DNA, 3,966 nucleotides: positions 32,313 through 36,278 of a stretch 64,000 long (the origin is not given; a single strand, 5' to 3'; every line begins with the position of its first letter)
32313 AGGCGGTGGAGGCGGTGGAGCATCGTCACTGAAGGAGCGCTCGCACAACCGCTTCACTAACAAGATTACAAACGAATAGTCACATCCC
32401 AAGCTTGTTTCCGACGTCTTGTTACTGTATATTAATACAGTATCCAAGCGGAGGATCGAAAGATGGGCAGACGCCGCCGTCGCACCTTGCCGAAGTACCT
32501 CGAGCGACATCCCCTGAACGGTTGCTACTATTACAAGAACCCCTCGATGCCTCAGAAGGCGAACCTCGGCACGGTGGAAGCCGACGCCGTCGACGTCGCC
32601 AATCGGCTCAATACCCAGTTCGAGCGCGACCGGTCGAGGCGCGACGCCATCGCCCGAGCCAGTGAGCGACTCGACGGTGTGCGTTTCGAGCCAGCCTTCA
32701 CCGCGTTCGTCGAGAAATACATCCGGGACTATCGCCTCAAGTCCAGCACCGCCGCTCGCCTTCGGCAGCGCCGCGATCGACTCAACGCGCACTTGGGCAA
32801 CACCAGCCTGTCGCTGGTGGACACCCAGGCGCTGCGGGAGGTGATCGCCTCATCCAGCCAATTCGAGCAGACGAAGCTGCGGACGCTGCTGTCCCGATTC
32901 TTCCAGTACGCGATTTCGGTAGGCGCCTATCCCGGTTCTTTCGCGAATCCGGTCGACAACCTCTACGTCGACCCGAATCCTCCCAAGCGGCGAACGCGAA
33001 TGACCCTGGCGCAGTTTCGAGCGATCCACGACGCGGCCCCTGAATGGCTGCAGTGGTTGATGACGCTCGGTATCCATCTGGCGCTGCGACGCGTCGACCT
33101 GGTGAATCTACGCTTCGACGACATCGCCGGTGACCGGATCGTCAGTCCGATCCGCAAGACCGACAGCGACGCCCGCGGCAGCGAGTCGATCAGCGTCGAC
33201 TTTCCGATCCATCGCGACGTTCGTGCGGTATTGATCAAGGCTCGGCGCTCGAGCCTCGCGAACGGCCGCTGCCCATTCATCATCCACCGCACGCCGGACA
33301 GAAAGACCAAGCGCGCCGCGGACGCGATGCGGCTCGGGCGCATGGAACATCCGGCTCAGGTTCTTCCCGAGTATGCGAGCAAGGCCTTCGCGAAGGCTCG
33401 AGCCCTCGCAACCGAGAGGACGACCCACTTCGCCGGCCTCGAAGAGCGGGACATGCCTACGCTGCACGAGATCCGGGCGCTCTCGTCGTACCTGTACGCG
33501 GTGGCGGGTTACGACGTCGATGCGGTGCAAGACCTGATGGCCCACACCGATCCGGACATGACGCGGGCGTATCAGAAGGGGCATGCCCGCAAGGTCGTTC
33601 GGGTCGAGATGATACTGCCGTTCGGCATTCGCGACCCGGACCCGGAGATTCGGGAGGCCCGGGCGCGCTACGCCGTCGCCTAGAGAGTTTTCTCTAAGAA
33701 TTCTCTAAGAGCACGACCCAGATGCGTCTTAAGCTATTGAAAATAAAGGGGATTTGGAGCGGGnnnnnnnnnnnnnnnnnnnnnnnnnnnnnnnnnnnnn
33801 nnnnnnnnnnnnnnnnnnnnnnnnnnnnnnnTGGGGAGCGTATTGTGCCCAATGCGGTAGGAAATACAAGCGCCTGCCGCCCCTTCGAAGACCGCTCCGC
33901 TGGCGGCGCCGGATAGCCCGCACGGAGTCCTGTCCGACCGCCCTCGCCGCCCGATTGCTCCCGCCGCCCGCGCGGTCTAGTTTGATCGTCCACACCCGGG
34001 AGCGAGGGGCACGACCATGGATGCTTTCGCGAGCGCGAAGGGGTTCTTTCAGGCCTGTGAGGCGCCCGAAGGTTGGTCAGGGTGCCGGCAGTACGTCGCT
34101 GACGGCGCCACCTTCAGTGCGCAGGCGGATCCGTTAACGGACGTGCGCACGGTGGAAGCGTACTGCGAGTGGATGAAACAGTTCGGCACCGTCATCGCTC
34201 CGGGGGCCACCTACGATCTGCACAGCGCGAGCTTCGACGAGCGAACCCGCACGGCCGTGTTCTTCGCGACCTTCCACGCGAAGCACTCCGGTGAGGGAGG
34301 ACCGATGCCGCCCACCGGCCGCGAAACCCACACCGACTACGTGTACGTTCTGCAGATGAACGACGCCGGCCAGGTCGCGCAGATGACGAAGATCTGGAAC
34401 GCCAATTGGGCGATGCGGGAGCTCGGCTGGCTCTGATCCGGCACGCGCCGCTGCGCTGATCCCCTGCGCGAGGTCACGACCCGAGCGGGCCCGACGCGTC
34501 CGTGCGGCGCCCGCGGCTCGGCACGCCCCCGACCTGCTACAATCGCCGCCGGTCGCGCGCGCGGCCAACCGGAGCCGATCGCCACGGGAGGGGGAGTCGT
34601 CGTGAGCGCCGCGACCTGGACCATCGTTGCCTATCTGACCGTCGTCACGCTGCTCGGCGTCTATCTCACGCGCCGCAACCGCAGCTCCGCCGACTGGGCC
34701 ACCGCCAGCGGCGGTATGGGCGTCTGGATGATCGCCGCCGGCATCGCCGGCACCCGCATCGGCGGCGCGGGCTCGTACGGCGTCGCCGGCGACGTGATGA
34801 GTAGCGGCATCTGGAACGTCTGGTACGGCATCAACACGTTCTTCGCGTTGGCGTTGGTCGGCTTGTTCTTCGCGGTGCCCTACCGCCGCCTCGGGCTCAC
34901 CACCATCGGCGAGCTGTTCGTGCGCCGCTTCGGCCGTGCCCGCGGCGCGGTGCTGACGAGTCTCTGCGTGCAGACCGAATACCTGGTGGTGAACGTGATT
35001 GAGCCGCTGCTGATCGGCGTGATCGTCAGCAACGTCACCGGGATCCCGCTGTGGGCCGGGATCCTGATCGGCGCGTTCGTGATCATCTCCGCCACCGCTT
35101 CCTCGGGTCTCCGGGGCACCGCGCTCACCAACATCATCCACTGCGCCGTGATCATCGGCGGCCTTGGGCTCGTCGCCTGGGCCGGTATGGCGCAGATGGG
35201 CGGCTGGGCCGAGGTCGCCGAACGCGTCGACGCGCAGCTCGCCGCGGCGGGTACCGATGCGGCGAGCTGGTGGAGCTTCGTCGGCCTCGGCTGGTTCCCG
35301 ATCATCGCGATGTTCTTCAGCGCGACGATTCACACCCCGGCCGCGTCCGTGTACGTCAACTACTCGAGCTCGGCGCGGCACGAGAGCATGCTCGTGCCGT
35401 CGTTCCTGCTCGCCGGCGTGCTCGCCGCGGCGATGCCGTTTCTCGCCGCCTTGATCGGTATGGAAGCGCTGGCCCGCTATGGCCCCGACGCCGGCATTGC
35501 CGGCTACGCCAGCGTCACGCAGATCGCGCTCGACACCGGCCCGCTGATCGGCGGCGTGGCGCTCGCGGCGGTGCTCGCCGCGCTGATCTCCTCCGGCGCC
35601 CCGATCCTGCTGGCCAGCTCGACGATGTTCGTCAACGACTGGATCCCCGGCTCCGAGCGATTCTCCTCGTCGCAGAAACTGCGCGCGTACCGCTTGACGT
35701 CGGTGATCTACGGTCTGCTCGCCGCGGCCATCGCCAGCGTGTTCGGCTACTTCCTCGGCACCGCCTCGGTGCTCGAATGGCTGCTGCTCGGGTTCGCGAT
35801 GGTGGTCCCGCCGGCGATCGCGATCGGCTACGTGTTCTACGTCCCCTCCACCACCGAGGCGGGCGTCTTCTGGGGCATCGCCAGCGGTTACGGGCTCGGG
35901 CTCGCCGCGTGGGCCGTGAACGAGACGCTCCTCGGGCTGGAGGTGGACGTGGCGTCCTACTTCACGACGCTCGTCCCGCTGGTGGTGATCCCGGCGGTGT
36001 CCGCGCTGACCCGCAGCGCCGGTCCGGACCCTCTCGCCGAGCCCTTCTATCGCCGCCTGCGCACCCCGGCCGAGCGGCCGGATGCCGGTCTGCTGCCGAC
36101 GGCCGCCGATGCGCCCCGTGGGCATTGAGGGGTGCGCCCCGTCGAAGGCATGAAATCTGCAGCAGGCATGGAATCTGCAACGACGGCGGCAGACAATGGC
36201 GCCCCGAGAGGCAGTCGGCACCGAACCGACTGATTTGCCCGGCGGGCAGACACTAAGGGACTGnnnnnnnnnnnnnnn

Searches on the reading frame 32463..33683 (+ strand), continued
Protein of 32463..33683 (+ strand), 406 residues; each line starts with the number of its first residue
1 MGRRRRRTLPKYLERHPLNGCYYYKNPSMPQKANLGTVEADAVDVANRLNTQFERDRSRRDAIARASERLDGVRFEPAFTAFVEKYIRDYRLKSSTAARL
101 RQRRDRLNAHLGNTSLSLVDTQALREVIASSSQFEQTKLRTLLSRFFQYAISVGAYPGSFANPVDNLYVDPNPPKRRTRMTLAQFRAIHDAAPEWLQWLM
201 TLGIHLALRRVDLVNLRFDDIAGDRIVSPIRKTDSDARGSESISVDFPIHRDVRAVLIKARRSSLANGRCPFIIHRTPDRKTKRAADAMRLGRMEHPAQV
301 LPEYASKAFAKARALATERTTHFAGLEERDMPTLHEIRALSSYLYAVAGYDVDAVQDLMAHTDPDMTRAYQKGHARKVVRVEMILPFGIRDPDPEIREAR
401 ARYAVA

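Call 89: find_encoding_contigs(protein=P0003, flank=4000, max_places=1)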
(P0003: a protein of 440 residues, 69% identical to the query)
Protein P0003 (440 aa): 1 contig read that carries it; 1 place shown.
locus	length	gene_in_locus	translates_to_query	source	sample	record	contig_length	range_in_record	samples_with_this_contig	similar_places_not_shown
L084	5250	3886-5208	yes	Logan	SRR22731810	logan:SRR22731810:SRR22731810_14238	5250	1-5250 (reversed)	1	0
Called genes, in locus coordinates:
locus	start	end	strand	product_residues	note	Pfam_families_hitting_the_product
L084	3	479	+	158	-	?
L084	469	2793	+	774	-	PF01315:Ald_Xan_dh_C, PF02738:MoCoBD_1, PF20256:MoCoBD_2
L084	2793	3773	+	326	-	PF00941:FAD_binding_5, PF03450:CO_deh_flav_C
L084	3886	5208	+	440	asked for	PF00589:Phage_integrase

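Call 90: find_encoding_contigs(protein=P0006, flank=5000, max_places=1)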
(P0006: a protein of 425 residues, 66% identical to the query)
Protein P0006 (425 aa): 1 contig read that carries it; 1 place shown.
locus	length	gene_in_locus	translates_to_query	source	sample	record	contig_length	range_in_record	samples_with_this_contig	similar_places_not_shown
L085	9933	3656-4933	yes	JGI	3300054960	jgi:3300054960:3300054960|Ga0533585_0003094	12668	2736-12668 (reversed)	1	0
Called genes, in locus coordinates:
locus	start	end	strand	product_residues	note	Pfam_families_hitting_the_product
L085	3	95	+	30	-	?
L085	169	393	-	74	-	PF04332:DUF475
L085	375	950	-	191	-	PF03741:TerC, PF04332:DUF475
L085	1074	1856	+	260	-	PF04402:SIMPL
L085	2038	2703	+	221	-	-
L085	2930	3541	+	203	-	-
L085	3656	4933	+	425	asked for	PF00589:Phage_integrase (faint)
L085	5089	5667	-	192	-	PF01066:CDP-OH_P_transf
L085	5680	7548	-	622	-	PF01541:GIY-YIG, PF27096:UvrC_M, PF02151:UVR, PF22920:UvrC_RNaseH, PF08459:UvrC_RNaseH_dom, PF12826:HHH_2 (weak), PF14520:HHH_5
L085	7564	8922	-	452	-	PF01474:DAHP_synth_2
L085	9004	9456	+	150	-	-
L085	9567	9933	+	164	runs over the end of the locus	PF14534:DUF4440, PF12680:SnoaL_2 (weak)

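Call 91: find_encoding_contigs(protein=P0032, flank=5000, max_places=1)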
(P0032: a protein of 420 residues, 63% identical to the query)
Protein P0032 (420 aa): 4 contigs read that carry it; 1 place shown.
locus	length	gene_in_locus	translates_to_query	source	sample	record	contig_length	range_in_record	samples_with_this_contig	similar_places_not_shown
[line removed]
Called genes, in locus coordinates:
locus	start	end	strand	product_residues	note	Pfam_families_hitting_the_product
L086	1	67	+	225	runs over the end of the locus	PF01641:SelR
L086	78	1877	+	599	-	PF02683:DsbD_TM (weak), PF00578:AhpC-TSA, PF08534:Redoxin, PF13905:Thioredoxin_8 (weak), PF17991:Thioredoxin_10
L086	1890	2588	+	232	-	PF01625:PMSR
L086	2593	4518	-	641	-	PF02129:Peptidase_S15, PF08530:PepX_C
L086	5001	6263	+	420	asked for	PF00589:Phage_integrase (faint)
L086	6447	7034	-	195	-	PF01066:CDP-OH_P_transf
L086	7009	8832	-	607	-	PF01541:GIY-YIG, PF27096:UvrC_M, PF02151:UVR, PF22920:UvrC_RNaseH, PF08459:UvrC_RNaseH_dom, PF00633:HHH (faint), PF14520:HHH_5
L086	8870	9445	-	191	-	PF03167:UDG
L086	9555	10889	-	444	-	PF00180:Iso_dh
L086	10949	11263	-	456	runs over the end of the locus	PF01474:DAHP_synth_2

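Call 92: find_encoding_contigs(protein=P0095, flank=5000, max_places=1)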
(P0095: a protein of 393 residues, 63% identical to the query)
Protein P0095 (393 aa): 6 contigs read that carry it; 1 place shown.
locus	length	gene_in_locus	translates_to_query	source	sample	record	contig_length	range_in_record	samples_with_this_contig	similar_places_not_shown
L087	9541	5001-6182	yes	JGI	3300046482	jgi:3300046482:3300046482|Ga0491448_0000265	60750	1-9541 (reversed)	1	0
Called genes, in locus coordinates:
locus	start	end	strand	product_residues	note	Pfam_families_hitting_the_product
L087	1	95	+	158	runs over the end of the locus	-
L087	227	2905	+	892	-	PF07715:Plug, PF00593:TonB_dep_Rec_b-barrel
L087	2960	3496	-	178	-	PF04343:DUF488, PF22751:DUF488-N3a (weak)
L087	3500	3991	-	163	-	PF19315:MC_hydratase, PF01575:MaoC_dehydratas, PF13452:FAS1_DH_region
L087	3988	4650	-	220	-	PF05050:Methyltransf_21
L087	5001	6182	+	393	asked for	PF00589:Phage_integrase (weak)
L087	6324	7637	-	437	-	PF01546:Peptidase_M20, PF07687:M20_dimer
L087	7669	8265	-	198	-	PF01066:CDP-OH_P_transf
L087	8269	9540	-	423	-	?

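Call 93: find_encoding_contigs(protein=P0115, flank=5000, max_places=1)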
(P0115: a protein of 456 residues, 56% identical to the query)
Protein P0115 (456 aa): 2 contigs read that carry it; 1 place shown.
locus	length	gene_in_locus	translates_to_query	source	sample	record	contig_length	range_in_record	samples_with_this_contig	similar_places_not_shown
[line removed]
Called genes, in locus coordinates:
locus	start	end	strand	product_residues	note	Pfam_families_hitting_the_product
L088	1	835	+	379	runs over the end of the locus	PF00989:PAS (weak), PF08448:PAS_4, PF00512:HisKA, PF02518:HATPase_c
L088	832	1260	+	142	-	PF00072:Response_reg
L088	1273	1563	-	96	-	PF00708:Acylphosphatase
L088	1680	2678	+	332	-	PF16884:ADH_N_2, PF00107:ADH_zinc_N, PF13602:ADH_zinc_N_2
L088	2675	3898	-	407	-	PF00817:IMS, PF11799:IMS_C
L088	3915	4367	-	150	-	PF28469:DUF8410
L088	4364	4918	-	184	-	PF01872:RibD_C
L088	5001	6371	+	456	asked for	PF00589:Phage_integrase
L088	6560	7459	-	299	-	PF00106:adh_short, PF01370:Epimerase, PF08659:KR (weak), PF13561:adh_short_C2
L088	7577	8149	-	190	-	-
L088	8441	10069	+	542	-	PF00486:Trans_reg_C, PF13428:TPR_14 (faint), PF14559:TPR_19 (faint), PF13432:TPR_16 (faint), PF07719:TPR_2 (faint), PF13371:TPR_9 (weak)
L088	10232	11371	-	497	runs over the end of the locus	-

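Call 94: find_encoding_contigs(protein=P0037, flank=5000, max_places=1)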
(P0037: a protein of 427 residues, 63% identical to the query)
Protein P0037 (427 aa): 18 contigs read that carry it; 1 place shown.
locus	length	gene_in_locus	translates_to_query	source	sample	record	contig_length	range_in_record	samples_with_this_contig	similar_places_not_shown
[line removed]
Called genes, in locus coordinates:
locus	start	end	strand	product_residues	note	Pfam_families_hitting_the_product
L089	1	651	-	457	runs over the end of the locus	PF00282:Pyridoxal_deC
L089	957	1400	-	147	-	-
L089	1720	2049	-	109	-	PF01850:PIN (weak)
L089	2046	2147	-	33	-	-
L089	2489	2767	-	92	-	-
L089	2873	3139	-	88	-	-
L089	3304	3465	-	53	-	-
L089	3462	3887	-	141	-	PF01934:HepT-like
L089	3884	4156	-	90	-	PF01909:NTP_transf_2, PF18765:Polbeta (weak)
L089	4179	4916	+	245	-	-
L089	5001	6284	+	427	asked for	PF00589:Phage_integrase (faint)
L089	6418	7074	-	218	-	-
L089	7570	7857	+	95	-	-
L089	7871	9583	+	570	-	-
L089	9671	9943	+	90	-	-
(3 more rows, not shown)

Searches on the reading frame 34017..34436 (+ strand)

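Call 6: search_protein_families(library=pfam, proteins=[window:34017-34436:+])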
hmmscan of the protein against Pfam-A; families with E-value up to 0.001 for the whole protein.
window:34017-34436:+ (139 aa): 2 families
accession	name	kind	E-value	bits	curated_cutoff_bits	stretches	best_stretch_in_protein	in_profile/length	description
PF12680.13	SnoaL_2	-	4.6e-06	27.6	27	1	10-122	4-101/102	SnoaL-like domain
PF07366.18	SnoaL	-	0.00046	20.5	28.4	1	10-134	6-124/126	SnoaL-like polyketide cyclase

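Call 26: search_protein_families(library=ncbifam, proteins=[window:34017-34436:+], max_evalue=0.01)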
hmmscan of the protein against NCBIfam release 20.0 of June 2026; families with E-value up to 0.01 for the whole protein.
window:34017-34436:+ (139 aa): 1 family
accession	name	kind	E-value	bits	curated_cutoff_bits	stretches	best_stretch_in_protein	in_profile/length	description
TIGR02096.1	TIGR02096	subfamily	0.0005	20.4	97.1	1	27-137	23-129/129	ketosteroid isomerase-related protein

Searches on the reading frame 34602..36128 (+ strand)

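Call 25: search_protein_families(library=pfam, proteins=[window:34602-36128:+], max_evalue=0.001)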
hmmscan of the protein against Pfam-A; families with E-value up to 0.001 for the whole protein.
window:34602-36128:+ (508 aa): 1 family
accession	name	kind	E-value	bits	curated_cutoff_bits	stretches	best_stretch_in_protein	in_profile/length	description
PF00474.23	SSF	-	6.2e-23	81.8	22.8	1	34-429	3-406/406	Sodium:solute symporter family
